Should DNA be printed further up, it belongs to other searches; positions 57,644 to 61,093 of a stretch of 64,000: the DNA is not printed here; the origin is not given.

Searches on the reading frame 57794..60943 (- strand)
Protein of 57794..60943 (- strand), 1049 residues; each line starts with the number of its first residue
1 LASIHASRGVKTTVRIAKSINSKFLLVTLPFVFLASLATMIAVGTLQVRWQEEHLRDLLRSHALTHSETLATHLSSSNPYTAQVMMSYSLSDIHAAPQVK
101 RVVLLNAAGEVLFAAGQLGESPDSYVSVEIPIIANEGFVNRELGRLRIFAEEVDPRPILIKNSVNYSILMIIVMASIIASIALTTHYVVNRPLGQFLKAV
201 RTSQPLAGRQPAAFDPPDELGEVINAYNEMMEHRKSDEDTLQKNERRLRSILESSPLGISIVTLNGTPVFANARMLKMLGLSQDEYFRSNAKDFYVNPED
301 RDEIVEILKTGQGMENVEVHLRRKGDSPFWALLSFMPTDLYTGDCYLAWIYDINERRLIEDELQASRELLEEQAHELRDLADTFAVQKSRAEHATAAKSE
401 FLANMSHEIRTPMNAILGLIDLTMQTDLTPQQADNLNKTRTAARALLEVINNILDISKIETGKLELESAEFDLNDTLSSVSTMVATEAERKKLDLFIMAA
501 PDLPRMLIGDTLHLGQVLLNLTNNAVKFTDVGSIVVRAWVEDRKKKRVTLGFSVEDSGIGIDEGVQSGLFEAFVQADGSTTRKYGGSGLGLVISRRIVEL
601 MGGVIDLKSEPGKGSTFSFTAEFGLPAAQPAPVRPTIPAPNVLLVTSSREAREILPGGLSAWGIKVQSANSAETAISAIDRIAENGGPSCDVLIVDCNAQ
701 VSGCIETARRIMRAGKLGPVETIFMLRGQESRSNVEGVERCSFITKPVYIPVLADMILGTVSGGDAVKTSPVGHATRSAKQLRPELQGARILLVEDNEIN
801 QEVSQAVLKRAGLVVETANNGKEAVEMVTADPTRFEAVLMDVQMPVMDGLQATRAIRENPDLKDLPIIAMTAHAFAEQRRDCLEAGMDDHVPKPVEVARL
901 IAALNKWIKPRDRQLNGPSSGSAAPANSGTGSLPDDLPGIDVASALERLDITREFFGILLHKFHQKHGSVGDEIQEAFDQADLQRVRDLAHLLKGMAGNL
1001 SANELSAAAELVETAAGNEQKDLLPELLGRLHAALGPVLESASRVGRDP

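Call 83: search_protein_families(library=pfam, proteins=[window:57794-60943:-], max_evalue=0.00001)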
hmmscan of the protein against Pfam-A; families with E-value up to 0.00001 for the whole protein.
window:57794-60943:- (1049 aa): 7 families
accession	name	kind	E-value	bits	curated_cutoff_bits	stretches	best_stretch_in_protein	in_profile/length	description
PF00072.30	Response_reg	-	2e-31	108.9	30.2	1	791-904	1-110/111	Response regulator receiver domain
PF02518.31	HATPase_c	-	5.5e-26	91.6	26.4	1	509-621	1-107/111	Histidine kinase-, DNA gyrase B-, and HSP90-like ATPase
PF00512.31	HisKA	-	1.5e-17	63.8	26.9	1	397-462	1-66/66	His Kinase A (phospho-acceptor) domain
PF00989.32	PAS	-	1.7e-10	41.4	22.6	1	247-338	2-96/113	PAS fold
PF01627.28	Hpt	-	4.9e-09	36.8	24.6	1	962-1035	5-78/84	Hpt domain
PF13426.13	PAS_9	-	9.7e-09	35.9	27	1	258-339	3-85/103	PAS domain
PF13188.13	PAS_8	-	1.4e-06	28.4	21.8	1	246-303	1-59/65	PAS domain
